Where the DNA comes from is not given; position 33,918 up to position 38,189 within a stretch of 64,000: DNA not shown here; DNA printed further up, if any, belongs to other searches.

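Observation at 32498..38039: Candidate type VII-like (WXG100/ESX-type) secretion locus in a probable Planctomycete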

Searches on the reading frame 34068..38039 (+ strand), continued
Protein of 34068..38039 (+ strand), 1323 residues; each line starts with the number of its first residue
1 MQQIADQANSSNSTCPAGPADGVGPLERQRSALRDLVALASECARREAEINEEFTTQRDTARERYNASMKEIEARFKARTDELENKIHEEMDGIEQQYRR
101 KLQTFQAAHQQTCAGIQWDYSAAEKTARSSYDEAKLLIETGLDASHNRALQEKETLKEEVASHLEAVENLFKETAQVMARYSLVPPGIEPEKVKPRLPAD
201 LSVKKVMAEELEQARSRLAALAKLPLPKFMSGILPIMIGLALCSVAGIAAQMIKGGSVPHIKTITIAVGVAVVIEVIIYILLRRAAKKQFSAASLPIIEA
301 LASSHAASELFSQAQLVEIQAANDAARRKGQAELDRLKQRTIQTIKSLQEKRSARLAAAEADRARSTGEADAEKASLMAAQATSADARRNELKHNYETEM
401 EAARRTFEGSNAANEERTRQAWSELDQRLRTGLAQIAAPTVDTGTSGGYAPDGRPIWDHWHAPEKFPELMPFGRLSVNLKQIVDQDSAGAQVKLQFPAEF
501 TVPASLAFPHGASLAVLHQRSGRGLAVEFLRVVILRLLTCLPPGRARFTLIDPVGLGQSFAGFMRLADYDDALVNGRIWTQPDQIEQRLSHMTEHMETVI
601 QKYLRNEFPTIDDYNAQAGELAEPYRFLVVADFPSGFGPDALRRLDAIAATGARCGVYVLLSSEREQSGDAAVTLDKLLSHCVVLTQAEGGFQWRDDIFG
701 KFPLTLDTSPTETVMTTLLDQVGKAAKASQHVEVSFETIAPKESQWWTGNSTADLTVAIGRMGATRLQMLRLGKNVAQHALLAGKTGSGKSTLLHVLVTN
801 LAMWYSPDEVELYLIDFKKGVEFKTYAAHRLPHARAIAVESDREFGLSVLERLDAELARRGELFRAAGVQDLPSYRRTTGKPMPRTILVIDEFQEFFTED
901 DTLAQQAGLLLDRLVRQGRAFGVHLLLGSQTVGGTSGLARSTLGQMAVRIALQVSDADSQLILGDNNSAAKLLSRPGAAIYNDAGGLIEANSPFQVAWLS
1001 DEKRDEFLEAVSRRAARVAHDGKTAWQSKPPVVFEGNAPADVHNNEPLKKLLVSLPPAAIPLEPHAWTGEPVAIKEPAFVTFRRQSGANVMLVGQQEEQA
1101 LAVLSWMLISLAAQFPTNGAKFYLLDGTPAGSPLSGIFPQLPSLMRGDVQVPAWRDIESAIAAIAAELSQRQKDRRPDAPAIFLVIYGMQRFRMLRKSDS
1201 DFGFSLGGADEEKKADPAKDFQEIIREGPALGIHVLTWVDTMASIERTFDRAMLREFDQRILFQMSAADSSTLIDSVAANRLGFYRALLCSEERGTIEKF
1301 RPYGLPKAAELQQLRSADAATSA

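Call 61: get_annotated_region(hit=H4, flank=6000)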
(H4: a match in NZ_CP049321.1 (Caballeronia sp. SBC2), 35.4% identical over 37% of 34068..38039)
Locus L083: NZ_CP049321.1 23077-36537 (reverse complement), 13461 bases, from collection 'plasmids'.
description: Caballeronia sp. SBC2 plasmid pSBC2-5, complete sequence
organism: Caballeronia sp. SBC2 (NCBI taxid 2705547)
taxonomy: Bacteria; Pseudomonadota; Betaproteobacteria; Burkholderiales; Burkholderiaceae; Caballeronia; Caballeronia sp. SBC2
host: -; source: whole organism,soil; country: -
typing (MOB-suite, as given by PLSDB): mobilizable; relaxase MOBP
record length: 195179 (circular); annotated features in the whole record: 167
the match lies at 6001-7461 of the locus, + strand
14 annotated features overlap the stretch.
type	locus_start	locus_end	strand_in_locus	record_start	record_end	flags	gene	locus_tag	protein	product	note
CDS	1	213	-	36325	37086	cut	-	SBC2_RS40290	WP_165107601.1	hypothetical protein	-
CDS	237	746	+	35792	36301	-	-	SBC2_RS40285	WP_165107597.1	hypothetical protein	-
CDS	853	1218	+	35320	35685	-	-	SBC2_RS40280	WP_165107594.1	hypothetical protein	-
CDS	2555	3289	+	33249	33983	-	-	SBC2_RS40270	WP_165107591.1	VWA domain-containing protein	-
CDS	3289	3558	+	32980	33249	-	-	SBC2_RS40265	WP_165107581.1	WXG100 family type VII secretion target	-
CDS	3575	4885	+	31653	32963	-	-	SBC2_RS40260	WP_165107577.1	hypothetical protein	-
CDS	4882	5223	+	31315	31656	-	-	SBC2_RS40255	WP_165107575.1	hypothetical protein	-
CDS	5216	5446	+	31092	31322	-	-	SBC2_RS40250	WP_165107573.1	hypothetical protein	-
CDS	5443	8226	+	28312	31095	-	-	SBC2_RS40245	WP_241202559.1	FtsK/SpoIIIE domain-containing protein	-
CDS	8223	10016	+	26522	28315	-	-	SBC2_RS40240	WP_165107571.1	DUF1887 family CARF protein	-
CDS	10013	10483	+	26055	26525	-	-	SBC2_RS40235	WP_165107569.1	VWA domain-containing protein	-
CDS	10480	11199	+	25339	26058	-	-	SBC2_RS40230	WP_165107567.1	PP2C family serine/threonine-protein phosphatase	-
CDS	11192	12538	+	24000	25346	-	-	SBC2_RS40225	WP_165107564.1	serine/threonine protein kinase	-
CDS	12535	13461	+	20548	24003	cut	-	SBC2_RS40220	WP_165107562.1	AAA domain-containing protein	-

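Call 78: search_dna_similar(query=window:34068-38039:+, collection=phages, mode=protein, max_evalue=1e-10, max_rows=10)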
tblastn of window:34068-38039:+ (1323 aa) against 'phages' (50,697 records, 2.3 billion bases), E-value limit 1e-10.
Records with a match: 191; places in all: 192; records where one place covers at least 80% of the query: 0.
Best place of each record, by identity: <60% 191.
By first word of the organism name: Bacillus 141; Bacteriophage 25; Listeria 10; Staphylococcus 4; Enterococcus 3; Cylindrospermopsis 2; Acinetobacter 2; Streptococcus 1; Mycobacterium 1; Xanthomonas 1; and 1 more.
By host as written in the record: - 34; Bacillus subtilis 20; Bacillus cereus 19; Listeria monocytogenes 9; Bacillus subtilis BEST7003 8; Bacillus sp. 5; Bacillus thuringiensis subsp. kurstaki 5; Staphylococcus aureus 4; and 51 more.
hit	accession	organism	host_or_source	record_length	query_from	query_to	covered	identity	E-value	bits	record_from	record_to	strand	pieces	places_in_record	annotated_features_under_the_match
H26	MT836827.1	Bacteriophage sp.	human fecal samples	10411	457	1196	56%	27.0%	8e-60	233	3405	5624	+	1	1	record has no annotation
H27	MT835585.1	Bacteriophage sp.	human fecal samples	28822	753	1269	39%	23.5%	4e-15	87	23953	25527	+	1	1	record has no annotation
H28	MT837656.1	Bacteriophage sp.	human fecal samples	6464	750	1041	22%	31.5%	3e-16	91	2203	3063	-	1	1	record has no annotation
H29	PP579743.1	Bacillus phage KKP_4048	Bacillus licheniformis KKP_3373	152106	779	1051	21%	32.7%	1e-17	96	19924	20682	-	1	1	hypothetical protein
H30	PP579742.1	Bacillus phage KKP_4047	Bacillus licheniformis KKP_3373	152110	779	1051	21%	32.7%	1e-17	96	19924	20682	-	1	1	hypothetical protein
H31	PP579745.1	Bacillus phage KKP_4050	Bacillus licheniformis KKP_3876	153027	779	1051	21%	32.4%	2e-17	95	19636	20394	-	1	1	hypothetical protein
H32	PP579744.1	Bacillus phage KKP_4049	Bacillus licheniformis KKP_3876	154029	779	1051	21%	32.4%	2e-17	95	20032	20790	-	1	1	hypothetical protein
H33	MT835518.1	Bacteriophage sp.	human fecal samples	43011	745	1050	23%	28.4%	2e-14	86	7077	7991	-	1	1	record has no annotation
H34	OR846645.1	Enterococcus phage Efs 1-1-1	Enterococcus faecalis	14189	755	1062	23%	28.0%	5e-16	90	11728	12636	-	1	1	record has no annotation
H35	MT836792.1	Bacteriophage sp.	human fecal samples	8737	745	1030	22%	29.2%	4e-17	94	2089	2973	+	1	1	record has no annotation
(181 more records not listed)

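Call 79: find_related_loci(query=window:34068-38039:+, collection=viral_contigs, flank=5000)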
Query window:34068-38039:+ (1323 aa) in viral_contigs; peptide patterns used: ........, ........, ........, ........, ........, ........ (x = any residue, [..] = any of these).
11 stretches matched a pattern, but none encodes a relative of the query by tblastn (E <= 1e-3).
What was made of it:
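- Tried and rejected: Phage hits are single-domain FtsK-like genes of Firmicutes phages (calls 78, 79).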

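Call 82: find_encoding_contigs(protein=P0006, flank=8000, max_places=2)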
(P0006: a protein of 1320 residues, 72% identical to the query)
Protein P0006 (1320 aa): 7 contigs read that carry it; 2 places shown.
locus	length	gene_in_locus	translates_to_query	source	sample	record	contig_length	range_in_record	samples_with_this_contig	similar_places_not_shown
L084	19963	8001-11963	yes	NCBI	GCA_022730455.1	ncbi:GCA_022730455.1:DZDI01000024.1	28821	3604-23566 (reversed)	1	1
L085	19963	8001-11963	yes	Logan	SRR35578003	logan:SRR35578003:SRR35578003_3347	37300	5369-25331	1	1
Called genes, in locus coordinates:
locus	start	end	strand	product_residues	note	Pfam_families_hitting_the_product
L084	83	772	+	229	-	PF02585:PIG-L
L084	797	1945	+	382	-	PF00437:T2SSE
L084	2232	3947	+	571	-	PF00437:T2SSE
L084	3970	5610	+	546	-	PF02674:Colicin_V (weak)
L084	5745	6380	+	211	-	PF00081:Sod_Fe_N, PF02777:Sod_Fe_C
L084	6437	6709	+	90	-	PF06013:WXG100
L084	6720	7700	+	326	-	-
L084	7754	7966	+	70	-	-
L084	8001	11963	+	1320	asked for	PF01580:FtsK_SpoIIIE, PF05729:NACHT (faint)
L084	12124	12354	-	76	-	-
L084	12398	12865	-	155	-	PF05175:MTS (weak), PF00398:RrnaAD (weak), PF01209:Ubie_methyltran, PF13489:Methyltransf_23, PF13847:Methyltransf_31, PF08241:Methyltransf_11, PF08242:Methyltransf_12, PF13649:Methyltransf_25, +1 more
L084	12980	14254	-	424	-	PF00275:EPSP_synthase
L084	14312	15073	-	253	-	PF01113:DapB_N, PF05173:DapB_C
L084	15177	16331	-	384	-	PF00266:Aminotran_5, PF01212:Beta_elim_lyase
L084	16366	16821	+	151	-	-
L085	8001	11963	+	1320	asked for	PF01580:FtsK_SpoIIIE, PF05729:NACHT (faint)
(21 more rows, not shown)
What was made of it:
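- In this lineage the cassette sits stably between housekeeping genes, and the upstream synteny is kept at 72% identity (call 82).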

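Call 83: find_encoding_contigs(protein=P0008, flank=8000, max_places=2)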
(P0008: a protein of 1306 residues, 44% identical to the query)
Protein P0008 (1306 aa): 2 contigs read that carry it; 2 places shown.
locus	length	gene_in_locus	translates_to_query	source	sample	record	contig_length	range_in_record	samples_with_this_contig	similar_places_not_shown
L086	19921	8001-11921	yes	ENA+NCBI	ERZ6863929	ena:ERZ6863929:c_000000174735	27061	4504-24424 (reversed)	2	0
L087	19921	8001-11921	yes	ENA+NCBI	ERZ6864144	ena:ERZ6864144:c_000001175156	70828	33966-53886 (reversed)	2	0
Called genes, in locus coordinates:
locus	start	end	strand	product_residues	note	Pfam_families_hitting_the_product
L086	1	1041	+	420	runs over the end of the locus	PF00437:T2SSE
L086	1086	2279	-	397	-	PF00437:T2SSE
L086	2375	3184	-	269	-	PF00977:His_biosynth, PF05690:ThiG (faint), PF01207:Dus (faint), PF02581:TMP-TENI (faint), PF03060:NMO (weak)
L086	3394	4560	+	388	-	PF12895:ANAPC3 (faint), PF14559:TPR_19 (faint)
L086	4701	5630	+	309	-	-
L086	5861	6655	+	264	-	-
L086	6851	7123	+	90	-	PF06013:WXG100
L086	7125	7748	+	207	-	-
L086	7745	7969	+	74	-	-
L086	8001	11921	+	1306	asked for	PF01580:FtsK_SpoIIIE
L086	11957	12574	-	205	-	PF08534:Redoxin, PF00578:AhpC-TSA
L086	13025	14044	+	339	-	PF01336:tRNA_anti-codon (faint), PF01966:HD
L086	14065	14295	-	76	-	-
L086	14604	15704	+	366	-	PF08668:HDOD, PF01966:HD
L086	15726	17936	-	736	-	PF00999:Na_H_Exchanger, PF02254:TrkA_N (weak), PF00359:PTS_EIIA_2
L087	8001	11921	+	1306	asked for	PF01580:FtsK_SpoIIIE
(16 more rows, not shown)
